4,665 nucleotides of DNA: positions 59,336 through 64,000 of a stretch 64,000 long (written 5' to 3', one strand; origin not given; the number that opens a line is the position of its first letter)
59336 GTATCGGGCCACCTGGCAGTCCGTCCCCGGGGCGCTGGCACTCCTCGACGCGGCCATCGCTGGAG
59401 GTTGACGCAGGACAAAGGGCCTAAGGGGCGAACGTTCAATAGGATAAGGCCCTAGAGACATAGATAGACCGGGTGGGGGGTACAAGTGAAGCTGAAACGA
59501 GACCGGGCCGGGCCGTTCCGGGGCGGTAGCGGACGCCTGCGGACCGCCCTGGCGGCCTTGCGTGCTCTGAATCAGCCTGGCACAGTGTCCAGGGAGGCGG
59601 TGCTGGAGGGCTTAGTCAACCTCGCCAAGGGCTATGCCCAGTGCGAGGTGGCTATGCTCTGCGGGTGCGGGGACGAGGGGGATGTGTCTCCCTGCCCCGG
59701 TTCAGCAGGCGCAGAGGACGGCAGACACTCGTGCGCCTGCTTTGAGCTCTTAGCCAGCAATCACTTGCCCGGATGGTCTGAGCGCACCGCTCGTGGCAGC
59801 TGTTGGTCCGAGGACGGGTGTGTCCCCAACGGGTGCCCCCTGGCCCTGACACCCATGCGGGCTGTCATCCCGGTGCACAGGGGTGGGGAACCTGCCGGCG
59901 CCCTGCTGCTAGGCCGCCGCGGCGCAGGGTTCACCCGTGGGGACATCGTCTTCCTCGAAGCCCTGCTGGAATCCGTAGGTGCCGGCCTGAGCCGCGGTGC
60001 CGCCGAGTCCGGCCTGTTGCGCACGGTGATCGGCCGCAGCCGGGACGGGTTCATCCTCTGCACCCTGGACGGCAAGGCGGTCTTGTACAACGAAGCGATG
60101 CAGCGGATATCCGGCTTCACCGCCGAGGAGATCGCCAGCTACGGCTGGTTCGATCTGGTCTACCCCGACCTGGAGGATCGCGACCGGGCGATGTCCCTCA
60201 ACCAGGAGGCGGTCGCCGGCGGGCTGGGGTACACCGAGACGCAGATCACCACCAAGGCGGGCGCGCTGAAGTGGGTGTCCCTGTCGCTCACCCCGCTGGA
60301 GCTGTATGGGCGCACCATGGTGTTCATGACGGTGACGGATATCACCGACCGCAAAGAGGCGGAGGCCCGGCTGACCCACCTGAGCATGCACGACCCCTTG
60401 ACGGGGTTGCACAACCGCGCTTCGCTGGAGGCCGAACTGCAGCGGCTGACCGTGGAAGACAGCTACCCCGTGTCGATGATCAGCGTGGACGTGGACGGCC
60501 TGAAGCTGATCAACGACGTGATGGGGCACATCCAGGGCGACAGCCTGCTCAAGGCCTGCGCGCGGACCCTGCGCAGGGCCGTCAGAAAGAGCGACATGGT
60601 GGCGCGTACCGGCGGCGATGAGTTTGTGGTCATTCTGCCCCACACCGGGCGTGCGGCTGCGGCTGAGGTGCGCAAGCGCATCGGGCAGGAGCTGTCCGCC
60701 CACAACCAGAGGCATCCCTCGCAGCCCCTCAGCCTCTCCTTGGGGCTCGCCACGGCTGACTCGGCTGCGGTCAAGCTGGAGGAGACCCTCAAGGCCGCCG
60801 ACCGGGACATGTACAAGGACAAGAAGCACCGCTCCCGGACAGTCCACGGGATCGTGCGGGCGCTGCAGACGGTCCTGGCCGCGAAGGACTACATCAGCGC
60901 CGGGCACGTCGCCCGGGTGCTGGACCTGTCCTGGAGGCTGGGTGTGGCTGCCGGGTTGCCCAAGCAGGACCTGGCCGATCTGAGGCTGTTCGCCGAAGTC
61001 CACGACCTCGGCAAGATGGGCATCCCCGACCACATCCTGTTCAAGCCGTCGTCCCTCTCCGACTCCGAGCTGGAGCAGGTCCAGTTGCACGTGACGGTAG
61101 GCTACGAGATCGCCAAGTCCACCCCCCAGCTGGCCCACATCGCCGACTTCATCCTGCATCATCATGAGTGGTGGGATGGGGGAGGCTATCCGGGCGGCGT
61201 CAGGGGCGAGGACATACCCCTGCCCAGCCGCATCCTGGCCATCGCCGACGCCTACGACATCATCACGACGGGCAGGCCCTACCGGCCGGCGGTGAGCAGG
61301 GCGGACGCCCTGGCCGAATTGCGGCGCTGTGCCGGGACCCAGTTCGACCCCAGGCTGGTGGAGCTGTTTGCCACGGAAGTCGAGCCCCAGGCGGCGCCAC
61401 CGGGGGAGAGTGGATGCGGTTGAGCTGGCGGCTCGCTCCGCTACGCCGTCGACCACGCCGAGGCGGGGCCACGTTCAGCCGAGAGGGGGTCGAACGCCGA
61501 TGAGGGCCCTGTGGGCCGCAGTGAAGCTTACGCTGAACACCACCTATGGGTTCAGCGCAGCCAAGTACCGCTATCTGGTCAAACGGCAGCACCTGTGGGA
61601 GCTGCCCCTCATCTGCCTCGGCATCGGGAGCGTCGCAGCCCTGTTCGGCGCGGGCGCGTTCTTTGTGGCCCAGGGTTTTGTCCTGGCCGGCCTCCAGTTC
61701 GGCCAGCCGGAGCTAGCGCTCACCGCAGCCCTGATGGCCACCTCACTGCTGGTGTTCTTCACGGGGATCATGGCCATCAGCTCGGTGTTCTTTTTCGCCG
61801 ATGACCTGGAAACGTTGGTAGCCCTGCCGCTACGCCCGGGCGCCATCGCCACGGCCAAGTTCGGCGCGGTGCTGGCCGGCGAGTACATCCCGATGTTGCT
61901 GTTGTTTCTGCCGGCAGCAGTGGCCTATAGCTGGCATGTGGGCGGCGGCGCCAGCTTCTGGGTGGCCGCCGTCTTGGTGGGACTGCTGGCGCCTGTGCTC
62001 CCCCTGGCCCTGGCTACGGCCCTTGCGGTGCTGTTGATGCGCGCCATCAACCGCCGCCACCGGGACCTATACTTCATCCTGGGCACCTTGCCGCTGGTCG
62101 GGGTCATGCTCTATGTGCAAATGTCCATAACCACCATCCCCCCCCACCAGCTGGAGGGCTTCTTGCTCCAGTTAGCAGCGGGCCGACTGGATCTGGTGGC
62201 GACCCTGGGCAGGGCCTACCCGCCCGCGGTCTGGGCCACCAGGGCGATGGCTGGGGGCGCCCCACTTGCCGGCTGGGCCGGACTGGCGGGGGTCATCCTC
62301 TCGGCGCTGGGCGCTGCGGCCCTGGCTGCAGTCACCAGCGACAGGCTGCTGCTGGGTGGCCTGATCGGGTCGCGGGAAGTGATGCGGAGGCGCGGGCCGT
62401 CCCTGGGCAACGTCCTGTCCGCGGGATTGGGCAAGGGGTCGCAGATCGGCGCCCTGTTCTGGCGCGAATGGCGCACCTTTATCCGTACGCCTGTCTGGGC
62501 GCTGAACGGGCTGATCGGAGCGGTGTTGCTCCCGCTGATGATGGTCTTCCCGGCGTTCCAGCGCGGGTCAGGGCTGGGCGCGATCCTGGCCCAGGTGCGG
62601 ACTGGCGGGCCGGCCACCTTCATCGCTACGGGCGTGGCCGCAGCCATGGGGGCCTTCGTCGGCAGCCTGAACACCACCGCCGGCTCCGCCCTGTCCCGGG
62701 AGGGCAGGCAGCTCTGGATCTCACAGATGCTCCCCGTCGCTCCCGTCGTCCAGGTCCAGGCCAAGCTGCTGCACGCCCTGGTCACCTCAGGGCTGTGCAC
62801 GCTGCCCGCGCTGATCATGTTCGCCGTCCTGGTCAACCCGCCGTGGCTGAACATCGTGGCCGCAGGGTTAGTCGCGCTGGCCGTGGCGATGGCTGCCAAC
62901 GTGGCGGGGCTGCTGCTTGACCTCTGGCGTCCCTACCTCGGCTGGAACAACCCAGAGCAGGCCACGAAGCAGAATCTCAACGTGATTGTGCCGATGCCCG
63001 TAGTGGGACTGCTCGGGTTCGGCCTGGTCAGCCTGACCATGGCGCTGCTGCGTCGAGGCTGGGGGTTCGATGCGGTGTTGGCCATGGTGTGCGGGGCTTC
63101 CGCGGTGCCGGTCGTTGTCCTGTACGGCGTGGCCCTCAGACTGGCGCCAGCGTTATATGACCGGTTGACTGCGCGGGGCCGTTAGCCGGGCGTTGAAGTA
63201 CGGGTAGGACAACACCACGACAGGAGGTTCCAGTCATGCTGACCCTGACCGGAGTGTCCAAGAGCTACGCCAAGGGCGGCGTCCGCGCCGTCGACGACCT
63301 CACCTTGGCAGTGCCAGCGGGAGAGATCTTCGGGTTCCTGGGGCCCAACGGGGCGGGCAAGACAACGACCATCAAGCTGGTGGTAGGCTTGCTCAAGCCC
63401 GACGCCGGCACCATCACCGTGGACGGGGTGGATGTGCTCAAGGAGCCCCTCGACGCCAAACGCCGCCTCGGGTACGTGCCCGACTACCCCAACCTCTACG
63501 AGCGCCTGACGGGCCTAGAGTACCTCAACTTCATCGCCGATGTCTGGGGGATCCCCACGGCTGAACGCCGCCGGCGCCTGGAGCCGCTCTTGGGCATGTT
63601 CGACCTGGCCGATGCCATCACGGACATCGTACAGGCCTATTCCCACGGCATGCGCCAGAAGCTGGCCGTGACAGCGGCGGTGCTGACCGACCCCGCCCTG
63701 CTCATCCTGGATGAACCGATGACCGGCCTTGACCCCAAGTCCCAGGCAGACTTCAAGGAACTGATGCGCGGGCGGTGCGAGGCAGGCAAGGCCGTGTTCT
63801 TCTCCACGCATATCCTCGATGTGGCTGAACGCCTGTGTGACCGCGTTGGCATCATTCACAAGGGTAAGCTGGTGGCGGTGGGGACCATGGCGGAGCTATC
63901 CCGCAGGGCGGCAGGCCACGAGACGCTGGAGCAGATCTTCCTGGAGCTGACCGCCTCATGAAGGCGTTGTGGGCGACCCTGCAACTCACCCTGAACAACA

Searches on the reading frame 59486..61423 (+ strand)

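Call 80: search_protein_families(library=pfam, proteins=[window:59486-61423:+], max_evalue=0.00001)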
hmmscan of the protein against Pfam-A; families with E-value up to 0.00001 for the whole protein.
window:59486-61423:+ (645 aa): 6 families
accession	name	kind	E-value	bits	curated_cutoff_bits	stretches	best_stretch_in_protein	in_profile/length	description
PF00990.26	GGDEF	-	2.5e-35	122.1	23.8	1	301-449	2-158/161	Diguanylate cyclase, GGDEF domain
PF13487.12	HD_5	-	3.2e-34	118.5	27.2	1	460-624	3-170/170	HD domain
PF01966.28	HD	-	2.7e-15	57.1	22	1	473-591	3-114/116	HD domain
PF08448.16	PAS_4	-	5.3e-11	43.2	23.1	1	185-291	4-110/110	PAS fold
PF13426.13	PAS_9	-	3.6e-08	34.1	27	1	187-288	2-103/103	PAS domain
PF08447.18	PAS_3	-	3.9e-06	27.5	25.6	1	200-271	3-75/89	PAS fold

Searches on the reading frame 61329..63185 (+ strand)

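Call 80: search_protein_families(library=pfam, proteins=[window:61329-63185:+], max_evalue=0.00001)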
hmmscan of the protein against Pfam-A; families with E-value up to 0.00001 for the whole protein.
window:61329-63185:+ (618 aa): 1 family
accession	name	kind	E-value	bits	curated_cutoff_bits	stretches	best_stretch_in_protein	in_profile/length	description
PF16949.11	ABC_tran_2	-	5.1e-11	42.6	25.7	1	109-526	31-444/542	Putative ATP-binding cassette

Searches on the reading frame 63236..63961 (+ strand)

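Call 80: search_protein_families(library=pfam, proteins=[window:63236-63961:+], max_evalue=0.00001)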
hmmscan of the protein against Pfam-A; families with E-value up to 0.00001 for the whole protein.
window:63236-63961:+ (241 aa): 2 families
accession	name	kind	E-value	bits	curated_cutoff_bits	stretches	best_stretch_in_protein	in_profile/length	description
PF00005.33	ABC_tran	-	4.7e-28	98.9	25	1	20-162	2-136/137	ABC transporter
PF13304.12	AAA_21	-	2e-12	48.3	27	1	133-192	236-298/304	AAA domain, putative AbiEii toxin, Type IV TA system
